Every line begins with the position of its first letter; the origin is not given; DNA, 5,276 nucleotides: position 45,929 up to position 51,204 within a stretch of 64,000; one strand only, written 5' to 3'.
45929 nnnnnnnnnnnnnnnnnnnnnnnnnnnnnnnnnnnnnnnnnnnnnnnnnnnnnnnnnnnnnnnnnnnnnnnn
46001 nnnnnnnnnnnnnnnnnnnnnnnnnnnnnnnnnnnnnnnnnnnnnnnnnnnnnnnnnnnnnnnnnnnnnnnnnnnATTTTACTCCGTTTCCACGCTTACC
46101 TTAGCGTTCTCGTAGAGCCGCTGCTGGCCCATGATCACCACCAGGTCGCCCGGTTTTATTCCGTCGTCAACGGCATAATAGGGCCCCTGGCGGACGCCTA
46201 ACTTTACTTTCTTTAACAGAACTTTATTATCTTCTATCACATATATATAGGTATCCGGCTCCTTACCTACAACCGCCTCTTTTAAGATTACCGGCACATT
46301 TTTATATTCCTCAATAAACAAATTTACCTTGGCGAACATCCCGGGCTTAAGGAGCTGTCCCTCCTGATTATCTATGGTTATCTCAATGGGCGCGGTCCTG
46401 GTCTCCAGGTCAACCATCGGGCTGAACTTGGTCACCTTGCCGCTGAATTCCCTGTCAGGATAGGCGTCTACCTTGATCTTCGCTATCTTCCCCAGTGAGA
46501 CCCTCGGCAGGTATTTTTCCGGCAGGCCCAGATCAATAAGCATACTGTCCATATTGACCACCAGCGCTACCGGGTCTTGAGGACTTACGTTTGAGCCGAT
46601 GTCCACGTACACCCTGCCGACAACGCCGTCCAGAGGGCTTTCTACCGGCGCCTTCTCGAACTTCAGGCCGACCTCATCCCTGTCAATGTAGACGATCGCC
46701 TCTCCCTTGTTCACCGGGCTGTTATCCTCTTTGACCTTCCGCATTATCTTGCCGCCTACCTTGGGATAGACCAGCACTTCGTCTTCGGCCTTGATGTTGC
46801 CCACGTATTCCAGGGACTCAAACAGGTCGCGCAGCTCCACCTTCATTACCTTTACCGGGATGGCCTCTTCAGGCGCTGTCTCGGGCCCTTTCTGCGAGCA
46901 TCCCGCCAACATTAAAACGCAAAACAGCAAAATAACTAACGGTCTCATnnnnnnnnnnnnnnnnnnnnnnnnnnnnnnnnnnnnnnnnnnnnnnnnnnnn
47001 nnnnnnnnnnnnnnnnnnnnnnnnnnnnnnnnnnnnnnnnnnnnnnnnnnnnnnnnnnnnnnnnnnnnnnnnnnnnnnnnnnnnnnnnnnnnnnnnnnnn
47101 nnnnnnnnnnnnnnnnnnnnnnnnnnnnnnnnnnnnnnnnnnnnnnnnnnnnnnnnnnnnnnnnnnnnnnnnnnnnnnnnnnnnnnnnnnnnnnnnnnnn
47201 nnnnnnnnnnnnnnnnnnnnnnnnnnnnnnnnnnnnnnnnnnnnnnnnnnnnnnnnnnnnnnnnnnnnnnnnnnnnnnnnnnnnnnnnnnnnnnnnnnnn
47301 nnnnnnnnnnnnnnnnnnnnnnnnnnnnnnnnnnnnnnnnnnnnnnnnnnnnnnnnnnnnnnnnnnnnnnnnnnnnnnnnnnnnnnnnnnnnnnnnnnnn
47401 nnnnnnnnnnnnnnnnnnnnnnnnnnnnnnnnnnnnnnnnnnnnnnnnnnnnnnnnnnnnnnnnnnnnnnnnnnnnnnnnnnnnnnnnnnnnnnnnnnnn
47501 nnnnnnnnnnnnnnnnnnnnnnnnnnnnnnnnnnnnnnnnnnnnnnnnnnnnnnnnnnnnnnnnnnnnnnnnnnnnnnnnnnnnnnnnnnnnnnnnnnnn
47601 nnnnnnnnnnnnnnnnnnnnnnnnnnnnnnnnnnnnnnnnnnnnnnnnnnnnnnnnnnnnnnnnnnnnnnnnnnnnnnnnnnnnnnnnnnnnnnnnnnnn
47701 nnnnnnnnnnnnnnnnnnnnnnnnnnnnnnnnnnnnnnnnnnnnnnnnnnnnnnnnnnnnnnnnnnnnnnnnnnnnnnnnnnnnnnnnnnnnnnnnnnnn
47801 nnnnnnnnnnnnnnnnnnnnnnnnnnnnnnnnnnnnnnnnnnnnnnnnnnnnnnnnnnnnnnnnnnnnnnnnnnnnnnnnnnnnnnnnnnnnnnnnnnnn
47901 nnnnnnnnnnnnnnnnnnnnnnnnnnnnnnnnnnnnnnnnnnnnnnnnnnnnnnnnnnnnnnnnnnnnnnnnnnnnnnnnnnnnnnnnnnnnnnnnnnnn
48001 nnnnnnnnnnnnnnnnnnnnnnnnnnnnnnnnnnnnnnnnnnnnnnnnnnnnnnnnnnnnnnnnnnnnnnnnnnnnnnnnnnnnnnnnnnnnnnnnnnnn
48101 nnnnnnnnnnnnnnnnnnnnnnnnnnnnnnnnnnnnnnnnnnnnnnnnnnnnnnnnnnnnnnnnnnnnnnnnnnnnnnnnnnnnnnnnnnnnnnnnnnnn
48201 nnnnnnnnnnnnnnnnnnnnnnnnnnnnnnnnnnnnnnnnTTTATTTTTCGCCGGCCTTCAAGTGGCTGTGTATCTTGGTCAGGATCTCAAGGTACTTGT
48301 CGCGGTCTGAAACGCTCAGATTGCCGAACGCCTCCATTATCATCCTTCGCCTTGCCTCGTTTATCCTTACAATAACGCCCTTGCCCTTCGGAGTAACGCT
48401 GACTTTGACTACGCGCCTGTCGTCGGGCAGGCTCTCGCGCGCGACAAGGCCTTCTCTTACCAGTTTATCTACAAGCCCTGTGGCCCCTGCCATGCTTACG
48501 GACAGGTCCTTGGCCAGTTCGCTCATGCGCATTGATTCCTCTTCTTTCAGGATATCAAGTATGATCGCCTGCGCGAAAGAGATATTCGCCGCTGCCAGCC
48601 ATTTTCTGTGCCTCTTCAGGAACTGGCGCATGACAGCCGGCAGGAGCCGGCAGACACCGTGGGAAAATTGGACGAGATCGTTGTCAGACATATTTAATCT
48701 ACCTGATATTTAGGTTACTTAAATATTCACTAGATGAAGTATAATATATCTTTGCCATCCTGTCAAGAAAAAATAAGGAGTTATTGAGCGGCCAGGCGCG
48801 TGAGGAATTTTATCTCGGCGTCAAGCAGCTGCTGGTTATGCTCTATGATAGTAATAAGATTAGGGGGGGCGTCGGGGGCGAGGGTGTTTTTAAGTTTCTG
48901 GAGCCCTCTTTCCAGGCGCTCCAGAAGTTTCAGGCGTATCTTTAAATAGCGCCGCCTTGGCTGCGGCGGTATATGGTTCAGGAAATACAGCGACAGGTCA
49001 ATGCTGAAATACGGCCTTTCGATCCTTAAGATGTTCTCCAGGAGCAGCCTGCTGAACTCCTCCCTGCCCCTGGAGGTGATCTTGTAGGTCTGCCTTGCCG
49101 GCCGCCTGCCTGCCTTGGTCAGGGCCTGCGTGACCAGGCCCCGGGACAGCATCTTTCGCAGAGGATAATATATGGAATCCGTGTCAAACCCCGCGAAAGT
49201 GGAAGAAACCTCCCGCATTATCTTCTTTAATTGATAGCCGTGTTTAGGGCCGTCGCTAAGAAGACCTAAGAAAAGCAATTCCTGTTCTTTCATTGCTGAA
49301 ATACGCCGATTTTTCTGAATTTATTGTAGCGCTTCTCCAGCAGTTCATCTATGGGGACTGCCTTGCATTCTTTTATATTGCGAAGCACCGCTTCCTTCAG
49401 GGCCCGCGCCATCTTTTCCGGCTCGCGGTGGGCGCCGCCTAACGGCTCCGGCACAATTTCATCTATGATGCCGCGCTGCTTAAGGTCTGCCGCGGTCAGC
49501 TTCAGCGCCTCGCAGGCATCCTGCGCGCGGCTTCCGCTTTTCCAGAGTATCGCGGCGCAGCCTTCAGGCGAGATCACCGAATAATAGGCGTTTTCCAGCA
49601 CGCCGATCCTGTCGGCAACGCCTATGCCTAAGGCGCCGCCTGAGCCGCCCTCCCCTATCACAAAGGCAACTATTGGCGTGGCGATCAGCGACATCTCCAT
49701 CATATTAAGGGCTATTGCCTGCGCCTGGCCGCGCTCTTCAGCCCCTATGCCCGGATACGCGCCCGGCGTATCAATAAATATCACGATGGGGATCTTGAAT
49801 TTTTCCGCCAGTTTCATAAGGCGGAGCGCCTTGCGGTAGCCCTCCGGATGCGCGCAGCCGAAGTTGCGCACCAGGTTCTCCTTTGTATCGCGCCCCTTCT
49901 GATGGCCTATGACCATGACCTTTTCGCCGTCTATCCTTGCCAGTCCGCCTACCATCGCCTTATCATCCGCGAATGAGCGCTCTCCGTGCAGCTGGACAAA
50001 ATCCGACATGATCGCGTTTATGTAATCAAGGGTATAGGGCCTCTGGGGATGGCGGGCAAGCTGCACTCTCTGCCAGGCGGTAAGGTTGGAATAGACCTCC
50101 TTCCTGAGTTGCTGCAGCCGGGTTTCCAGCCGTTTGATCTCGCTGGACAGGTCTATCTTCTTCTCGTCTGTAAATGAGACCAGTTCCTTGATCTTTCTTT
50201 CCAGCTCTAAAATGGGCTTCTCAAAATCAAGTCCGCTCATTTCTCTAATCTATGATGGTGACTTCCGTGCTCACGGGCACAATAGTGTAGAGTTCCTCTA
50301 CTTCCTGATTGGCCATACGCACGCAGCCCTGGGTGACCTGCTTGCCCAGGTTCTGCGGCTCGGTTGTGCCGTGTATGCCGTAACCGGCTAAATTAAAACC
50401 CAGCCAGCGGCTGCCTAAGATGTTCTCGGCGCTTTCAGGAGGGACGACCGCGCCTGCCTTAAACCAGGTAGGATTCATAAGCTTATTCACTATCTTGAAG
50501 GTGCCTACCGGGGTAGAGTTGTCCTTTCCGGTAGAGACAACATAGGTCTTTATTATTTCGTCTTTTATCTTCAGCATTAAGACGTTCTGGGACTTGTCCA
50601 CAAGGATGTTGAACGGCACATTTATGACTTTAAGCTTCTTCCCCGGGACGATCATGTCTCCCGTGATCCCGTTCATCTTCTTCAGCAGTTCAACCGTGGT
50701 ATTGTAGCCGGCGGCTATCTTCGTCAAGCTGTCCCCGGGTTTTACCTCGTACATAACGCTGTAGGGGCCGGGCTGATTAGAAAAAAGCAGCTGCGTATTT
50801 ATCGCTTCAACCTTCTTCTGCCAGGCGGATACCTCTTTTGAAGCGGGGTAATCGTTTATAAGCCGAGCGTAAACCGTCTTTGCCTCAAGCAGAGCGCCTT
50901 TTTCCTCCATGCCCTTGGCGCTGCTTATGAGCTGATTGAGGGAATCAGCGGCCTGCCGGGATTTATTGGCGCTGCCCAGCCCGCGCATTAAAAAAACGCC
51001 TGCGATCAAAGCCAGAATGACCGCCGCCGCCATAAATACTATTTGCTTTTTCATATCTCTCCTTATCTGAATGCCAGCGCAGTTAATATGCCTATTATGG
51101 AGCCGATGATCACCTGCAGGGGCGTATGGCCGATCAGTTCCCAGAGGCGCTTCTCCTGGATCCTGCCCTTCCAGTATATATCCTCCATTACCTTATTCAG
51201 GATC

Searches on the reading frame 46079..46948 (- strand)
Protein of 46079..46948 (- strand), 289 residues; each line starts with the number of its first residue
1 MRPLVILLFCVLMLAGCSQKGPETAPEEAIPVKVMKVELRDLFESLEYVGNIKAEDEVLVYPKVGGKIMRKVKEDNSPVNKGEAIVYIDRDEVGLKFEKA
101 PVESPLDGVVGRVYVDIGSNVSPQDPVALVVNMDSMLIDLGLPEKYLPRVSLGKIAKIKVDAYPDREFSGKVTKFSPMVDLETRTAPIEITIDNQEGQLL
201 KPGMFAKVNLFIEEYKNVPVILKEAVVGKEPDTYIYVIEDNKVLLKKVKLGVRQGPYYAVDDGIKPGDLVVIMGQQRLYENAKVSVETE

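Call 9: search_protein_families(library=pfam, proteins=[window:46079-46948:-], max_evalue=0.001)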
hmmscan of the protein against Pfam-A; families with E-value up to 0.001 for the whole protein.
window:46079-46948:- (289 aa): 3 families
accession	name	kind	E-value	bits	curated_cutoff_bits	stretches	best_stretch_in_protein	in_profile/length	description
PF16576.10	HlyD_D23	-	6e-23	81.7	30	1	99-206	108-214/214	Barrel-sandwich domain of CusB or HlyD membrane-fusion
PF13437.12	HlyD_3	-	4.6e-16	59.9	22.2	1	102-203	2-106/106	HlyD family secretion protein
PF00529.27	CusB_dom_1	-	9.7e-05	23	26.5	0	156-211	15-88/89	Cation efflux system protein CusB domain 1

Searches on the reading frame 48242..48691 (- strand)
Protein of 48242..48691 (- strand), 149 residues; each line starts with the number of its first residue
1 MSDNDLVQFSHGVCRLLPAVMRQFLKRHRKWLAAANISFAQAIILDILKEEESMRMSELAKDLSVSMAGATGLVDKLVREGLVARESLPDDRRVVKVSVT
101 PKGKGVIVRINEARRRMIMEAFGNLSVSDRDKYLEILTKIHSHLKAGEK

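Call 87: search_protein_families(library=pfam, proteins=[window:48242-48691:-], max_evalue=1)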
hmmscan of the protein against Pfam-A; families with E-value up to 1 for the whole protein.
window:48242-48691:- (149 aa): 20 families
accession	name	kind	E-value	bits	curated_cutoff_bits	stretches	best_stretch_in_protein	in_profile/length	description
PF01047.28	MarR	-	1.4e-13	51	24.6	1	40-95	4-59/59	MarR family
PF12802.13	MarR_2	-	2.6e-09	37.6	27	1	36-93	2-60/61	MarR family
PF13463.12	HTH_27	-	5e-06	27.1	22.2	1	41-103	5-68/68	Winged helix DNA-binding domain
PF22381.2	Staph_reg_Sar_Rot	-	3.9e-05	24.1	27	1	35-107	10-82/85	Transcriptional regulator SarA/Rot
PF14947.12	HTH_45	-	0.00061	20.2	25.5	1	42-115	6-74/77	Winged helix-turn-helix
PF09339.16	HTH_IclR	-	0.00099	19.3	22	1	44-86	8-51/52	IclR helix-turn-helix domain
PF01325.25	Fe_dep_repress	-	0.0017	18.9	26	1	44-84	13-53/60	Iron dependent repressor, N-terminal DNA binding domain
PF08100.18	Dimerisation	-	0.0038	17.5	25.6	1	44-87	30-74/93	O-methyltransferase dimerisation domain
PF09012.17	FeoC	-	0.0061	17.1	21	1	47-86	8-47/69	FeoC like transcriptional regulator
PF13412.12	HTH_24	-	0.0072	16.3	21.9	1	44-83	8-47/48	Winged helix-turn-helix DNA-binding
PF22166.2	ArnR1-like_WHD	-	0.0098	16.5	26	1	53-107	27-80/90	ArnR1-like, winged-helix domain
PF01978.25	TrmB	-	0.017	15.4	25.6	1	48-87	17-56/68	Sugar-specific transcriptional regulator TrmB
PF25213.1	HVO_A0261_N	-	0.024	14.9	35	1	41-116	13-80/86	HVO_A0261 N-terminal domain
PF01638.23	HxlR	-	0.033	14.5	20.8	1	43-109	9-75/91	HxlR-like helix-turn-helix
PF25212.1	HVO_A0114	-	0.06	13.6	27.6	1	43-95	26-75/84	HVO_A0114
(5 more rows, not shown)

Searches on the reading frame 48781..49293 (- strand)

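Call 87: search_protein_families(library=pfam, proteins=[window:48781-49293:-], max_evalue=1)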
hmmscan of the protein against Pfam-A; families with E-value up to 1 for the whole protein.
window:48781-49293:- (170 aa): 4 families
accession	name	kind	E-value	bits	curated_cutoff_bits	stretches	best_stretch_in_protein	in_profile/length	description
PF03551.20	PadR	-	4.1e-13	49.6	27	1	9-81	2-74/75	Transcriptional regulator PadR-like family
PF14557.12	AphA_like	-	0.00064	19.9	27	1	6-168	14-174/174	Putative AphA-like transcriptional regulator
PF13601.12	HTH_34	-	0.018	15.6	27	1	41-83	31-72/80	Winged helix DNA-binding domain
PF10711.15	DUF2513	-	0.21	12.4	29.6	1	29-78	26-76/100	Hypothetical protein (DUF2513)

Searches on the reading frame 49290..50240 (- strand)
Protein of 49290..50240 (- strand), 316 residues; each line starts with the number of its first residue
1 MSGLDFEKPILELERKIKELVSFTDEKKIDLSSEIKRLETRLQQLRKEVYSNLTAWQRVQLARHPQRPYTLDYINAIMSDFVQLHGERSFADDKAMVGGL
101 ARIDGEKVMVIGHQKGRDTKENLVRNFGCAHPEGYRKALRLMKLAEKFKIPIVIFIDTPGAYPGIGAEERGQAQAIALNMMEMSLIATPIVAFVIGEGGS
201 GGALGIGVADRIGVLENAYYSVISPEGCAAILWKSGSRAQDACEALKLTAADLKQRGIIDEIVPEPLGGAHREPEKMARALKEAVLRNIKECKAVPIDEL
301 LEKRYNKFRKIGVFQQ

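Call 87: search_protein_families(library=pfam, proteins=[window:49290-50240:-], max_evalue=1)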
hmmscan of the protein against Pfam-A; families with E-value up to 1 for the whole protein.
window:49290-50240:- (316 aa): 6 families
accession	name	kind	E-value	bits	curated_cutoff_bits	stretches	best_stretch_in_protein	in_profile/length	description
PF03255.19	ACCA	-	6e-151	502.4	23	1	4-312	2-310/310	Acetyl co-enzyme A carboxylase carboxyltransferase-like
PF01039.27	Carboxyl_trans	-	2.3e-18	66.6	22.3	1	67-241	256-425/493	Carboxyl transferase domain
PF07334.18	IFP_35_N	-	0.028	14.9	23.2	1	25-48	6-29/76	Interferon-induced 35 kDa protein (IFP 35) N-terminus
PF00378.25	ECH_1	-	0.031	14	27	1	179-265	80-176/251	Enoyl-CoA hydratase/isomerase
PF23831.1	DUF7201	-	0.059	13.5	27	1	12-63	63-114/142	Coiled-coil region of unknown function (DUF7201)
PF13780.11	DUF4176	-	0.16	12.5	25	1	106-138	15-47/74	Domain of unknown function (DUF4176)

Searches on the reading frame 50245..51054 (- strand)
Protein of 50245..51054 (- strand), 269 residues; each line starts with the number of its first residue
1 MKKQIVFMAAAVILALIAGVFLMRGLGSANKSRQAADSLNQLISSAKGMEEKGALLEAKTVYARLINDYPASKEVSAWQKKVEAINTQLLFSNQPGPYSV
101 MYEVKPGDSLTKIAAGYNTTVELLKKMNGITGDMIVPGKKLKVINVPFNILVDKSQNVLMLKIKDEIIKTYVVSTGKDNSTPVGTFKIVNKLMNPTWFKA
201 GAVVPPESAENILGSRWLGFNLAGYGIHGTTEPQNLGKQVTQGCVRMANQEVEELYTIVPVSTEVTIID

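Call 87: search_protein_families(library=pfam, proteins=[window:50245-51054:-], max_evalue=1)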
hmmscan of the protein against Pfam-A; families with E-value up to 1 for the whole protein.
window:50245-51054:- (269 aa): 8 families
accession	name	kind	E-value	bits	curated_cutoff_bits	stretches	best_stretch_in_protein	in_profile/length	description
PF03734.19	YkuD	-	3.1e-22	80.2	23.4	1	150-267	4-146/146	L,D-transpeptidase catalytic domain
PF01476.26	LysM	-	1.6e-13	50.8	20.9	1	102-143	1-42/43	LysM domain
PF23577.1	LysM_RLK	-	0.0032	17.9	27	1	101-128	2-29/44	LysM domain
PF13174.12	TPR_6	-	0.0078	17.2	26.3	1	52-72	13-33/33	Tetratricopeptide repeat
PF11297.13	DUF3098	-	0.14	12.2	25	1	2-31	4-32/67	Protein of unknown function (DUF3098)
PF18142.6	SLATT_fungal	-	0.18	12.3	26.5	1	13-83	54-116/121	SMODS and SLOG-associating 2TM effector domain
PF11189.13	DUF2973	-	0.2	12.2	22.2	1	4-39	3-35/68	Protein of unknown function (DUF2973)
PF23473.1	LysM3_LYK4_5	-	0.21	12.1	29.3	1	101-137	4-40/48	LYK4/5 LysM3 domain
